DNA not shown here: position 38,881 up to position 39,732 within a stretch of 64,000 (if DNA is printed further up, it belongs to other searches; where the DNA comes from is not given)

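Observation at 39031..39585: LigT-like 2H phosphoesterase next to thyX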

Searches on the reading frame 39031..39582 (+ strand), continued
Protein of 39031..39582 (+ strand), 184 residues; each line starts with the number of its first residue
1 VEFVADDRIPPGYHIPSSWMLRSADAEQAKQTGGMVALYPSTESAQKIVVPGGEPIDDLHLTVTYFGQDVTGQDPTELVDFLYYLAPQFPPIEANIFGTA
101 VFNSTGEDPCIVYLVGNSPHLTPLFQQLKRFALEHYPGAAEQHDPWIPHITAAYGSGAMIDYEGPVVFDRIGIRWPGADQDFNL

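Call 50: search_solved_structures(query=A1, max_evalue=1, show_alignments=4)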
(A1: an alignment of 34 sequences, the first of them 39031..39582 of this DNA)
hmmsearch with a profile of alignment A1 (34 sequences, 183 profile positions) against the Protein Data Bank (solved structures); distinct sequences matched with E-value up to 1: 16.
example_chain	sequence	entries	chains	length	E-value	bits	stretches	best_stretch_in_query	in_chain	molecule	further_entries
1vdx_A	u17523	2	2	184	1.7e-05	27.1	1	52-148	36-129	Hypothetical protein PH0099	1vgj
2fyh_A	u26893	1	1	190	7.9e-05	25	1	52-148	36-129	putative integral membrane transport protein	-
7t26_A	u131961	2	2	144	0.00023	23.5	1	126-173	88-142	Acb1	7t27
1iuh_A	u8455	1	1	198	0.00073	21.9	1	51-151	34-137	2'-5' RNA Ligase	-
4z5v_A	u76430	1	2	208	0.013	17.8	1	99-148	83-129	Non-structural protein 2a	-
5h7e_A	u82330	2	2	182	0.025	16.8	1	52-152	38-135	RNA 2',3'-cyclic phosphodiesterase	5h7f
1ddg_A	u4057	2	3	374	0.033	16.5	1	37-176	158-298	SULFITE REDUCTASE (NADPH) FLAVOPROTEIN ALPHA-COMPONENT | SULFITE REDUCTASE [NADPH] FLAVOPROTEIN ALPHA-COMPONENT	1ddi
7aor_ar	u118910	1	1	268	0.055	15.7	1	51-162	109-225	AKAP7_NLS domain-containing protein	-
6efv_A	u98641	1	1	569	0.081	15.2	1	37-176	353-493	Sulfite reductase [NADPH] flavoprotein alpha-component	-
9c91_A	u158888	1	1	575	0.1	14.9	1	37-176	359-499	Sulfite reductase [NADPH] flavoprotein alpha-component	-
5ldi_A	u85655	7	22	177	0.1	14.9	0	52-72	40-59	RNA 2',3'-cyclic phosphodiesterase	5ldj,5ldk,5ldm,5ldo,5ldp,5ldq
4qak_A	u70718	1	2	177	0.1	14.8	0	52-72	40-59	2'-5'-RNA ligase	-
9q2g_A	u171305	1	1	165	0.36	13.1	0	88-155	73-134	Anti-CBASS protein Acb1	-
4v61_BZ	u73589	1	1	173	0.6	12.4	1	85-134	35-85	Ribosomal Protein L29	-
9bkq_A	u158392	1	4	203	0.7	12.1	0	104-152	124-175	Penguinpox cGAMP PDE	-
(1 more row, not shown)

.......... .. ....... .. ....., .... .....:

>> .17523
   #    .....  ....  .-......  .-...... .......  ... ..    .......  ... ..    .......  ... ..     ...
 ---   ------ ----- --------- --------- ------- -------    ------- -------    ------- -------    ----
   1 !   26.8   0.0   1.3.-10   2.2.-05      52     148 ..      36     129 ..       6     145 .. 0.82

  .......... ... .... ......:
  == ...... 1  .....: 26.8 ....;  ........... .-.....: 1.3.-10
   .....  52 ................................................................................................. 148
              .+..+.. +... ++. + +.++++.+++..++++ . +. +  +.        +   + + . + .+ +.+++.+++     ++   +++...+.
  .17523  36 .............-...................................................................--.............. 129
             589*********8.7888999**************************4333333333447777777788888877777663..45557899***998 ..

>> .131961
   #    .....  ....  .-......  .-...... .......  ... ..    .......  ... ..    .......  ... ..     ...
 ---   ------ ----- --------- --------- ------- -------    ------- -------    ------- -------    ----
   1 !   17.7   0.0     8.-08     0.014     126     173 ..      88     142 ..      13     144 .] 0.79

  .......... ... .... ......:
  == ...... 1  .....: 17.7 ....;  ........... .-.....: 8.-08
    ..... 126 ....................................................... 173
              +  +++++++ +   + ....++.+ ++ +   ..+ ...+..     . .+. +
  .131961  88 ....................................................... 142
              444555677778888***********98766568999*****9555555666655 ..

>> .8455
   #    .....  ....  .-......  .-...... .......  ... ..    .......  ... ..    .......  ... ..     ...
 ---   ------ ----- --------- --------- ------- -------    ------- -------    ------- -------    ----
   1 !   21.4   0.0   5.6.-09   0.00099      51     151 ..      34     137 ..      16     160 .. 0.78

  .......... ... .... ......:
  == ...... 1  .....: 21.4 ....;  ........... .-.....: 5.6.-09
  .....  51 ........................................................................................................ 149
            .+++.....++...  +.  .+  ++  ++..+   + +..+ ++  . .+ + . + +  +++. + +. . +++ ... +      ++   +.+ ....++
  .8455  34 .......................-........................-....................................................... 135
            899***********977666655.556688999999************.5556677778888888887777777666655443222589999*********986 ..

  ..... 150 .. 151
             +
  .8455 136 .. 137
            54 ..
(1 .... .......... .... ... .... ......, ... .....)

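Call 51: search_protein_families(library=pfam, alignment_id=A1, max_evalue=0.01)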
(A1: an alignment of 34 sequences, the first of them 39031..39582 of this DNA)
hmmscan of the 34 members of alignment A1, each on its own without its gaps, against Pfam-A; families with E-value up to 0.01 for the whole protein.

A. member 1, window:39031-39582:+ (184 aa): 1 family
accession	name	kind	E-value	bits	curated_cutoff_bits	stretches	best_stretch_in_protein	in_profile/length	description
PF13563.12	2_5_RNA_ligase2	-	1.4e-05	25.6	27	1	59-156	26-117/152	2'-5' RNA ligase superfamily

B. families by the number of members that match (of 34 scanned): 3 families
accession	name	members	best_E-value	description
PF13563.12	2_5_RNA_ligase2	33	5.7e-11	2'-5' RNA ligase superfamily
PF23474.1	Acb1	6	2.4e-05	Anti-CBASS protein Acb1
PF02834.22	LigT_PEase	4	1.9e-05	LigT like Phosphoesterase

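Call 54: find_related_loci(query=A1, collection=viral_contigs, flank=9000)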
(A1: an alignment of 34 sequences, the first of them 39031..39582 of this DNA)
Query A1 (184 aa) in viral_contigs; peptide patterns used: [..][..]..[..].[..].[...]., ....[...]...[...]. (x = any residue, [..] = any of these).
165 stretches matched a pattern; 160 encode a relative of the query (tblastn E <= 1e-3); the best 80 are kept; 80 distinct loci.
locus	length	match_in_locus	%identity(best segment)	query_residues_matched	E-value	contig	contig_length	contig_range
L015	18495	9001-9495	96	20-184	2e-107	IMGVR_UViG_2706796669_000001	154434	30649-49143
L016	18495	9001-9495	93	20-184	6e-106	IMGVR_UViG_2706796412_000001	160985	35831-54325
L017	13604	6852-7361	70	14-184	2e-80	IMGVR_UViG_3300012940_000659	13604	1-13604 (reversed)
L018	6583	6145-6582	71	20-165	1e-69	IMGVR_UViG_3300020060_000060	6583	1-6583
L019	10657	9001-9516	51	16-184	2e-57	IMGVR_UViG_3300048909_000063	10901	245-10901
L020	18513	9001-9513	47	17-184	8e-53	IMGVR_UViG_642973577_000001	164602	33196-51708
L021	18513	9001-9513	48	17-184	3e-52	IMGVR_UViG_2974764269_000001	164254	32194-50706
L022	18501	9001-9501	47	21-184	4e-50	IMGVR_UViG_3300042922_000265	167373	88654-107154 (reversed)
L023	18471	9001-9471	49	20-175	1e-45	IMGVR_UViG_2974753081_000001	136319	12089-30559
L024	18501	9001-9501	48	21-180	4e-43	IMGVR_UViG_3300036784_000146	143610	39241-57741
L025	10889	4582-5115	45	18-182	9e-43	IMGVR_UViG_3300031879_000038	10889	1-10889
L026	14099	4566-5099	45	18-182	9e-43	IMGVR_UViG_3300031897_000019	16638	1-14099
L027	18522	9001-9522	45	15-184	3e-42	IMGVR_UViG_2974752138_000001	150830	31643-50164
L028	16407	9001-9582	43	1-184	2e-40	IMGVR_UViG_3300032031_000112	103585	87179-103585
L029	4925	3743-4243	47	18-182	2e-40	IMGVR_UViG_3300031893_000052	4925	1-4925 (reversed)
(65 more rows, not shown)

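Call 57: search_protein_families(library=pfam, alignment_id=A2, max_evalue=0.001)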
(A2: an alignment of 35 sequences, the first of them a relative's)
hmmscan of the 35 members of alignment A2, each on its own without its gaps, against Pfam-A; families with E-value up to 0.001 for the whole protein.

A. member 1, L043:8926-10485:+ (520 aa): 1 family
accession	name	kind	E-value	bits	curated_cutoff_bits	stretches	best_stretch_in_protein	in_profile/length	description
PF13563.12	2_5_RNA_ligase2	-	4.2e-07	30.6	27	1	53-156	25-120/152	2'-5' RNA ligase superfamily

B. families by the number of members that match (of 35 scanned): 8 families
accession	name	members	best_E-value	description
PF13563.12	2_5_RNA_ligase2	33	1.4e-10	2'-5' RNA ligase superfamily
PF04233.19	Phage_Mu_F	6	2e-14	Phage Mu protein F like protein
PF02834.22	LigT_PEase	5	1.6e-06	LigT like Phosphoesterase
PF23474.1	Acb1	2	7.2e-05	Anti-CBASS protein Acb1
PF04860.17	Phage_portal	1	2.6e-64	Phage portal protein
PF06074.18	Portal_Mu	1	2.4e-24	Portal protein of Mu bacteriophage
PF10123.14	Mu-like_Pro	1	7.7e-06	Mu-like prophage I protein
PF13338.12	AbiEi_4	1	0.00046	Transcriptional regulator, AbiEi antitoxin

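Call 58: search_protein_families(library=phrogs, alignment_id=A2, max_evalue=0.00001)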
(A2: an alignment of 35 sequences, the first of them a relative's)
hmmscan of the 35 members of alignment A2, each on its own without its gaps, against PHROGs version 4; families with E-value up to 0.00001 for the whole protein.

A. member 1, L043:8926-10485:+ (520 aa): 4 families
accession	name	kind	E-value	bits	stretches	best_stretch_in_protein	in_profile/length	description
phrog_2659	-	DNA, RNA and nucleotide metabolism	4.5e-37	128.4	1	22-185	723-885/891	RNA ligase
phrog_18402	-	head and packaging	1.2e-32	114.3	1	18-214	394-581/861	head maturation protease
phrog_6439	-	unknown function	2.7e-15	57.2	1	337-407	9-78/82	-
phrog_14859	-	DNA, RNA and nucleotide metabolism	9.6e-06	25.8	0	27-152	57-182/373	RNA ligase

B. families by the number of members that match (of 35 scanned): 34 families (the first 25 are shown)
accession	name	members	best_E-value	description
phrog_18402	-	35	4.4e-104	head maturation protease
phrog_2659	-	35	2.4e-47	RNA ligase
phrog_21406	-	20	1.4e-55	-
phrog_859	-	18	1.6e-177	portal protein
phrog_21470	-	18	8.7e-98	-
phrog_29860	-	18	9.1e-71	virion structural protein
phrog_14859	-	15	9.4e-12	RNA ligase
phrog_6439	-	14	1.6e-26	-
phrog_2662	-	5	1.1e-39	portal protein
phrog_6577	-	5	4.6e-15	-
phrog_2468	-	4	1.1e-35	head morphogenesis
phrog_3517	-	4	1.2e-28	head morphogenesis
phrog_18477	-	4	1.2e-18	head morphogenesis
phrog_34890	-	4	8.4e-18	head morphogenesis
phrog_595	-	4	5.2e-16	head maturation protease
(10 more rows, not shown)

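Call 72: find_related_loci(query=A4, collection=genome_contigs, flank=7000)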
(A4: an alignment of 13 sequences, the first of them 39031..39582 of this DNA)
Query A4 (184 aa) in genome_contigs; peptide patterns used: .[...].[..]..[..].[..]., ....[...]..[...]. (x = any residue, [..] = any of these).
52 stretches matched a pattern; 5 encode a relative of the query (tblastn E <= 1e-3); 5 distinct loci.
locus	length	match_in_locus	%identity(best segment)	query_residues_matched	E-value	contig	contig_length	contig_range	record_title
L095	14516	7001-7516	45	14-184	2e-38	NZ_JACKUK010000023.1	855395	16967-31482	Mycobacterium barrassiae strain CCUG 50398 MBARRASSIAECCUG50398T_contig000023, whole genome shotgun sequence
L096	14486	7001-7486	47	24-184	1e-41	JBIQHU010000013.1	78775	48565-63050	MAG: Mycobacterium sp. isolate mag.6d NODE_201_length_78775, whole genome shotgun sequence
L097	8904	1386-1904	43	14-184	2e-34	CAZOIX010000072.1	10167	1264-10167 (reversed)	MAG TPA_asm: uncultured Mycobacterium sp. isolate binchicken_co237_53 genome assembly, contig: NODE_3592_length_10167_co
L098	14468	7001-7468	39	30-184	2e-31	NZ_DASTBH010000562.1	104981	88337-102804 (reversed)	MAG: Actinophytocola sp. isolate SMAG_U759 k141_1396570, whole genome shotgun sequence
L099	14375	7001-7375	29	24-154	3e-9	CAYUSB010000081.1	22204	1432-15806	MAG TPA_asm: uncultured Myxococcaceae bacterium isolate binchicken_co266_258 genome assembly, contig: NODE_3821_length_2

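Call 76: search_protein_families(library=pfam, proteins=[L095:1538-2800:+, L095:2811-3692:+, L095:3814-5631:+, L095:5634-6323:+, L095:6379-6876:+, L095:7629-8594:+, L095:8275-9945:+, L098:67-2628:+, L098:5432-6820:+, L098:6917-8299:+], max_evalue=0.001)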
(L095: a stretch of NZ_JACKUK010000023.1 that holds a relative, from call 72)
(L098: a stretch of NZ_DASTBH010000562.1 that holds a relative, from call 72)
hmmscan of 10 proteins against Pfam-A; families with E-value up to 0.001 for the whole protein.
L095:1538-2800:+ (421 aa): 3 families
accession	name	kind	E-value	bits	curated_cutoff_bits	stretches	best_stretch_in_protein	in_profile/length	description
PF13433.12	Peripla_BP_5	-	4.5e-145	483.8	27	1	53-412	1-360/363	Periplasmic binding protein domain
PF13458.12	Peripla_BP_6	-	2.2e-88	297.7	31.7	1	52-391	1-341/343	Periplasmic binding protein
PF01094.35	ANF_receptor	-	1e-09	38.4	25.4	1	73-268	3-205/353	Receptor family ligand binding region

L095:2811-3692:+ (294 aa): 1 family
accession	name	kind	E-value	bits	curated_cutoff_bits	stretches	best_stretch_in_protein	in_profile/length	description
PF02653.21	BPD_transp_2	-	6.9e-43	147.1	26.8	1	8-278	2-269/269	Branched-chain amino acid transport system / permease component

L095:3814-5631:+ (606 aa): 6 families
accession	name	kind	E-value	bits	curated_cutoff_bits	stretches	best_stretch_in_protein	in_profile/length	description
PF00005.33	ABC_tran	-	1.6e-25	90.7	25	1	371-521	2-137/137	ABC transporter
PF12399.14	BCA_ABC_TP_C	-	1.4e-11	44.2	25.5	1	568-593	1-26/27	Branched-chain amino acid ATP-binding cassette transporter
PF13304.12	AAA_21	-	1.9e-06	28.6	27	1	384-403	3-22/304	AAA domain, putative AbiEii toxin, Type IV TA system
PF02463.25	SMC_N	-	2.4e-05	24.3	40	1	364-401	7-45/220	RecF/RecN/SMC N terminal domain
PF13555.12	AAA_29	-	2.6e-05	24.3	27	1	382-412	24-56/61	P-loop containing region of AAA domain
PF13476.12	AAA_23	-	7e-05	24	27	1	365-401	5-40/201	AAA domain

L095:5634-6323:+ (230 aa): 3 families
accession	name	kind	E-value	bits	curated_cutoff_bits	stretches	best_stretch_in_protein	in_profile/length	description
PF00005.33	ABC_tran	-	3e-30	106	25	1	18-159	2-136/137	ABC transporter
PF13304.12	AAA_21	-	1.7e-05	25.5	27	0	30-52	2-24/304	AAA domain, putative AbiEii toxin, Type IV TA system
PF13555.12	AAA_29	-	6.8e-05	23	27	1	18-55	13-50/61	P-loop containing region of AAA domain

L095:6379-6876:+ (166 aa): 0 families

L095:7629-8594:+ (322 aa): 5 families
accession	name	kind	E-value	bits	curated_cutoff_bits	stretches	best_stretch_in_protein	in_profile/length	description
PF00990.26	GGDEF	-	1.8e-45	155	23.8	1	156-312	1-160/161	Diguanylate cyclase, GGDEF domain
PF13188.13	PAS_8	-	2.3e-06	27.7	21.8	1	24-65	2-43/65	PAS domain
PF12860.13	PAS_7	-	5.6e-06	26.9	27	1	31-148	3-113/115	PAS fold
PF00989.32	PAS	-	0.00017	22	22.6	1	24-120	2-91/113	PAS fold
PF08448.16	PAS_4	-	0.00026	21.6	23.1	0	30-144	2-107/110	PAS fold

L095:8275-9945:+ (557 aa): 1 family
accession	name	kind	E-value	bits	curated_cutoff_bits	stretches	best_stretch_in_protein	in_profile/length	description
PF07690.21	MFS_1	-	4.6e-14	52.5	33.4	2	356-503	34-178/347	Major Facilitator Superfamily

L098:67-2628:+ (854 aa): 0 families

L098:5432-6820:+ (463 aa): 0 families

L098:6917-8299:+ (461 aa): 1 family
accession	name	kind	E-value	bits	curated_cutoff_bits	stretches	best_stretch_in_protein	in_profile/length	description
PF13563.12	2_5_RNA_ligase2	-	6.2e-09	36.5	27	1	56-159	24-121/152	2'-5' RNA ligase superfamily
